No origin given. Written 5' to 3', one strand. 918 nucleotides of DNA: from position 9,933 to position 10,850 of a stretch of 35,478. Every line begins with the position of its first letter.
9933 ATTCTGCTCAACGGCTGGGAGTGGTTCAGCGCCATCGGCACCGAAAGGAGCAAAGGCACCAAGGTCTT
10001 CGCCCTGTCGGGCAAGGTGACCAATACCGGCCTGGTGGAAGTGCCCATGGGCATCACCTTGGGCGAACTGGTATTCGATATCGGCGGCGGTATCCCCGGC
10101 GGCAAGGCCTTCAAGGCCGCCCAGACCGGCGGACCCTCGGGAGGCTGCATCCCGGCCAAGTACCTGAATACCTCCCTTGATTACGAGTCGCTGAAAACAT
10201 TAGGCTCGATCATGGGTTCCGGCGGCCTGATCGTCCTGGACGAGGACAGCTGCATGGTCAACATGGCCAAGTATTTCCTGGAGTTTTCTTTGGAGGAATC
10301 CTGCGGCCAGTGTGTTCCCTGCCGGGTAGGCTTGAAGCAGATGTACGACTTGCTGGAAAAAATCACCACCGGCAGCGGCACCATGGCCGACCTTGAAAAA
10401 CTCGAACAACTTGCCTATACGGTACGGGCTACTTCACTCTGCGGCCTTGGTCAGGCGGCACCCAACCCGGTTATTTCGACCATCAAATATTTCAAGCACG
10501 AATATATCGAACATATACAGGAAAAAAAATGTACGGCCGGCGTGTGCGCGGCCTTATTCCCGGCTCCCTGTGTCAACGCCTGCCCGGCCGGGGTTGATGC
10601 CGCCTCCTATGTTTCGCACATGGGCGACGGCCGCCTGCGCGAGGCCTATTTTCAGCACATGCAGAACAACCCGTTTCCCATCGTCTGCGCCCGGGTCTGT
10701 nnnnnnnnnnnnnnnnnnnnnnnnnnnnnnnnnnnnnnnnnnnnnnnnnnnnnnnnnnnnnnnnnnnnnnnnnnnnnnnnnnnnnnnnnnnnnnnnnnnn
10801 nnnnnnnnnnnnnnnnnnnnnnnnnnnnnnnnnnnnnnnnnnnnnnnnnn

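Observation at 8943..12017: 1024-aa single-chain fusion of a NuoF/HydB module to a GltD/NfnB module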

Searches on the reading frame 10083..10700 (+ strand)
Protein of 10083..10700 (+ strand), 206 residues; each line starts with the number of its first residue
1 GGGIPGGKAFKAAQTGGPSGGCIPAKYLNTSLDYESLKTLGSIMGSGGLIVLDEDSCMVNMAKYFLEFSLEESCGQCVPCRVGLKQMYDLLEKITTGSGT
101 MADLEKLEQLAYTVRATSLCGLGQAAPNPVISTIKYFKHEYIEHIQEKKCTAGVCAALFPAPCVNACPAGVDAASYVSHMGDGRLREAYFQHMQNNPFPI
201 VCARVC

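Call 62: search_solved_structures(query=window:10083-10700:+, max_evalue=0.00001, show_alignments=5)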
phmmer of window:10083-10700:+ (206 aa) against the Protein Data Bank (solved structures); distinct sequences matched with E-value up to 0.00001: 63 (the best 60 are shown).
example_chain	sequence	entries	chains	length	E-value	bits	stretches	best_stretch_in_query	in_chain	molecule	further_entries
7q4w_B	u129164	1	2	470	1e-66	228.1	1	1-161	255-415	Iron hydrogenase HydB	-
7q4v_B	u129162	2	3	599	1.5e-66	227.6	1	1-160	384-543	Iron hydrogenase HydB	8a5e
7t2r_B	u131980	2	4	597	1.1e-65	224.8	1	1-159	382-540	NiFe hydrogenase subunit B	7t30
8oh5_B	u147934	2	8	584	8.6e-61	208.8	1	1-159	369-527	NAD-reducing hydrogenase subunit HoxF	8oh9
9bov_B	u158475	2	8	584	1.1e-60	208.5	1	1-160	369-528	NADH dehydrogenase (Quinone)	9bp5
9n5u_B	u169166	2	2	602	3.9e-60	206.7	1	1-165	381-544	NfnB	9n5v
8a6t_B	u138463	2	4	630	3.3e-59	203.6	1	1-159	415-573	Electron bifurcating hydrogenase subunit HydB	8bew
9mqx_B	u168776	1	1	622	1.9e-56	194.6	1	1-163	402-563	NADH:ubiquinone oxidoreductase, NADH-binding (51 kD) subunit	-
7p5h_B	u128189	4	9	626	2.4e-51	177.9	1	2-158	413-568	Fe-hydrogenase, subunit beta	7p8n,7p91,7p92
8e9g_F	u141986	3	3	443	1.2e-29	107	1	2-146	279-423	NADH-quinone oxidoreductase subunit F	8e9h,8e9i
6vw7_B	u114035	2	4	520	3.4e-27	99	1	1-140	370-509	NAD-dependent formate dehydrogenase beta subunit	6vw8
8x9v_F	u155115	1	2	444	3.9e-25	92.3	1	2-145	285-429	NADH-quinone oxidoreductase subunit F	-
7e5z_B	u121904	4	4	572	1.6e-23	87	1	2-139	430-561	Tungsten-containing formate dehydrogenase beta subunit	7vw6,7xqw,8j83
6tg9_B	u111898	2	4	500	6.3e-23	85.1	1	2-140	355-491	Formate dehydrogenase subunit beta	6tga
9wxb_C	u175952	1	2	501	9.4e-23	84.5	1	2-141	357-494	Formate dehydrogenase beta subunit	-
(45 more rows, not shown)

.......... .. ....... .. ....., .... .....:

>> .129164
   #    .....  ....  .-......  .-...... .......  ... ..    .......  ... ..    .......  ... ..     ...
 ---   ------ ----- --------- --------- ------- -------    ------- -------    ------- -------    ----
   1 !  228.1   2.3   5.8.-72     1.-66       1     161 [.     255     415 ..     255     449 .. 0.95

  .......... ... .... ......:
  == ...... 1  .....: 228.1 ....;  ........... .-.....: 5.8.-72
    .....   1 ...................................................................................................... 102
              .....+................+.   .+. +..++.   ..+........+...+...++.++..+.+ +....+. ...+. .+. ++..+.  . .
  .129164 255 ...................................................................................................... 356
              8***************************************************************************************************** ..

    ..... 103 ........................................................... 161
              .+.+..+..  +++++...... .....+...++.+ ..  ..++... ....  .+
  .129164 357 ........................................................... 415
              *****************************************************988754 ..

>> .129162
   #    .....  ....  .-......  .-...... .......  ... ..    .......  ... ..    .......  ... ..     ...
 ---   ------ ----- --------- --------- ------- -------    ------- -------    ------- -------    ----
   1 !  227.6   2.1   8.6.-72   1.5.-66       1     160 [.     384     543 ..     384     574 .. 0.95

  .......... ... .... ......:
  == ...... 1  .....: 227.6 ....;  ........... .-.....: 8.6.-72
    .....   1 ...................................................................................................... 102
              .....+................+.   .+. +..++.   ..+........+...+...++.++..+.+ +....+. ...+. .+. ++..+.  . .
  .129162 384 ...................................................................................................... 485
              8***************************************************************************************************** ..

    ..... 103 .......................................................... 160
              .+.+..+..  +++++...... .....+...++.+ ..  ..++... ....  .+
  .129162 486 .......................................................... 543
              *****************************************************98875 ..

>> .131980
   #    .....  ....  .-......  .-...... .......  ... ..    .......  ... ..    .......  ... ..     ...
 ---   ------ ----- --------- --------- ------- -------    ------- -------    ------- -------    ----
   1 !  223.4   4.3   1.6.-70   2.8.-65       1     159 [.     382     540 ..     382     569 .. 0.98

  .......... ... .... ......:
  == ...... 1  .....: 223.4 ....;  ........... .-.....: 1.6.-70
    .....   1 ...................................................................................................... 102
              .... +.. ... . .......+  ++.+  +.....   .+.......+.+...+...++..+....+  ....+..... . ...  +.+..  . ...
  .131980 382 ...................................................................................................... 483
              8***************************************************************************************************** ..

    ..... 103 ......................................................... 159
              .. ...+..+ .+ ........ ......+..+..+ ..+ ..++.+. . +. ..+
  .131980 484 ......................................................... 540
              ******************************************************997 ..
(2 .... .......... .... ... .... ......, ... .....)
